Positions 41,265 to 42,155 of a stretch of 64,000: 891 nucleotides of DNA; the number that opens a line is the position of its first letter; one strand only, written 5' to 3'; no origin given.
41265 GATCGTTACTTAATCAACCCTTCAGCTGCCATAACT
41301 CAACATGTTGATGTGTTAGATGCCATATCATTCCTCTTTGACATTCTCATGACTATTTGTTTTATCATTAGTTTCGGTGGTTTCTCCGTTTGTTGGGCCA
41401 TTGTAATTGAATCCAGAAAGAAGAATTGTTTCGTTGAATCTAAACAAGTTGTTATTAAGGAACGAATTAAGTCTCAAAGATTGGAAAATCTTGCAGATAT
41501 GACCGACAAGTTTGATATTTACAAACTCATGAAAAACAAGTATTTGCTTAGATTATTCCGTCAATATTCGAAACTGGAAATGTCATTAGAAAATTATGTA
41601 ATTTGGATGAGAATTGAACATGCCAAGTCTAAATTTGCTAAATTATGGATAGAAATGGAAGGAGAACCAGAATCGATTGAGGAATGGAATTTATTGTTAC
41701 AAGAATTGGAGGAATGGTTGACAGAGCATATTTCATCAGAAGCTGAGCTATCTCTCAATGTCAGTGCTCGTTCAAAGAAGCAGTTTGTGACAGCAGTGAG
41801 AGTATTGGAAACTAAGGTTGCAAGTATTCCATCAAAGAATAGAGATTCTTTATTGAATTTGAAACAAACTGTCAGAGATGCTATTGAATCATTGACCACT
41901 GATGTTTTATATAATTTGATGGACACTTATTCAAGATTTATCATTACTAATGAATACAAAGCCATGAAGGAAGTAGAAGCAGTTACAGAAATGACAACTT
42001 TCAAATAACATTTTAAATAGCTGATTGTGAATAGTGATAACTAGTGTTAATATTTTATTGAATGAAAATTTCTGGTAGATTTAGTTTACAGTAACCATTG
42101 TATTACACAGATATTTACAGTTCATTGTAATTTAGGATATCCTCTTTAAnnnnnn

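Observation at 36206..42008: Giant EGF-repeat adhesion-GPCR-like receptor with GPS motif; evidence for ongoing repeat homogenisation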

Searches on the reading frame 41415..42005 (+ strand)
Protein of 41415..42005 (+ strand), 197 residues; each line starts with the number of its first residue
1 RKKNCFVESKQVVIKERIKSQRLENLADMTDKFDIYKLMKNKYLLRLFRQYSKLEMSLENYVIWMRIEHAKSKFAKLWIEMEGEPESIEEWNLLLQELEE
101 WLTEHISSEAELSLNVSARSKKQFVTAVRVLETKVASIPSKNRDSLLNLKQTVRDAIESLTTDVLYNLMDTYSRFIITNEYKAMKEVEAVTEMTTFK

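Call 13: search_protein_families(library=pfam, proteins=[window:41415-42005:+], max_evalue=10)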
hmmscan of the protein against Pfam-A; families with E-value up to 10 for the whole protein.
seq(197 aa): 2 families
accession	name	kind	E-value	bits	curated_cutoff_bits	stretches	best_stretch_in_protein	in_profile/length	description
PF00615.24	RGS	-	2.7e-05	24.9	23.9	1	37-182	4-115/117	Regulator of G protein signaling domain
PF01814.28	Hemerythrin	-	0.023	15.6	25.3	1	33-110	46-120/127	Hemerythrin HHE cation binding domain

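Call 74: search_solved_structures(query=window:41496-42005:+, max_evalue=1, show_alignments=2)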
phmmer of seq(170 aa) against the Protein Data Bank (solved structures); distinct sequences matched with E-value up to 1: 14.
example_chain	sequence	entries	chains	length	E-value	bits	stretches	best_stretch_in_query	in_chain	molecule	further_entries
2oj4_A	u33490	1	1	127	0.0066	19.7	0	8-44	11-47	Regulator of G-protein signaling 3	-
2v4z_B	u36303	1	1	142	0.083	16.1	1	10-45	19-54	REGULATOR OF G-PROTEIN SIGNALING 2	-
6am3_X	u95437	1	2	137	0.12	15.5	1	10-55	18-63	Regulator of G-protein signaling 17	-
5do9_B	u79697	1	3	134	0.14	15.4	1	3-45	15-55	Regulator of G-protein signaling 8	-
2ode_B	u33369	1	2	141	0.15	15.3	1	3-45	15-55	Regulator of G-protein signaling 8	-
1zv4_X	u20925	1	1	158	0.18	15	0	10-54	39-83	Regulator of G-protein signaling 17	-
2ihd_A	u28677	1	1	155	0.19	14.9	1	3-45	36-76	Regulator of G-protein signaling 8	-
2i59_A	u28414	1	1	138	0.21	14.8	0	11-49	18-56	Regulator of G-protein signaling 10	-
2crp_A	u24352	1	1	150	0.24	14.7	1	8-45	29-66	Regulator of G-protein signaling 5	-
2dlr_A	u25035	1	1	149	0.25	14.6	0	11-49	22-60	Regulator of G-protein signaling 10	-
1cmz_A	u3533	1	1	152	0.28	14.4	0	10-46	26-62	PROTEIN (GAIP (G-ALPHA INTERACTING) PROTEIN)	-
4igu_A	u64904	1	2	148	0.29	14.3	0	9-53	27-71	CG5036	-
2ihb_B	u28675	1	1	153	0.53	13.5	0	11-49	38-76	Regulator of G-protein signalling 10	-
4ekc_B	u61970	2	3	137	0.92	12.7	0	10-45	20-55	Regulator of G-protein signaling 2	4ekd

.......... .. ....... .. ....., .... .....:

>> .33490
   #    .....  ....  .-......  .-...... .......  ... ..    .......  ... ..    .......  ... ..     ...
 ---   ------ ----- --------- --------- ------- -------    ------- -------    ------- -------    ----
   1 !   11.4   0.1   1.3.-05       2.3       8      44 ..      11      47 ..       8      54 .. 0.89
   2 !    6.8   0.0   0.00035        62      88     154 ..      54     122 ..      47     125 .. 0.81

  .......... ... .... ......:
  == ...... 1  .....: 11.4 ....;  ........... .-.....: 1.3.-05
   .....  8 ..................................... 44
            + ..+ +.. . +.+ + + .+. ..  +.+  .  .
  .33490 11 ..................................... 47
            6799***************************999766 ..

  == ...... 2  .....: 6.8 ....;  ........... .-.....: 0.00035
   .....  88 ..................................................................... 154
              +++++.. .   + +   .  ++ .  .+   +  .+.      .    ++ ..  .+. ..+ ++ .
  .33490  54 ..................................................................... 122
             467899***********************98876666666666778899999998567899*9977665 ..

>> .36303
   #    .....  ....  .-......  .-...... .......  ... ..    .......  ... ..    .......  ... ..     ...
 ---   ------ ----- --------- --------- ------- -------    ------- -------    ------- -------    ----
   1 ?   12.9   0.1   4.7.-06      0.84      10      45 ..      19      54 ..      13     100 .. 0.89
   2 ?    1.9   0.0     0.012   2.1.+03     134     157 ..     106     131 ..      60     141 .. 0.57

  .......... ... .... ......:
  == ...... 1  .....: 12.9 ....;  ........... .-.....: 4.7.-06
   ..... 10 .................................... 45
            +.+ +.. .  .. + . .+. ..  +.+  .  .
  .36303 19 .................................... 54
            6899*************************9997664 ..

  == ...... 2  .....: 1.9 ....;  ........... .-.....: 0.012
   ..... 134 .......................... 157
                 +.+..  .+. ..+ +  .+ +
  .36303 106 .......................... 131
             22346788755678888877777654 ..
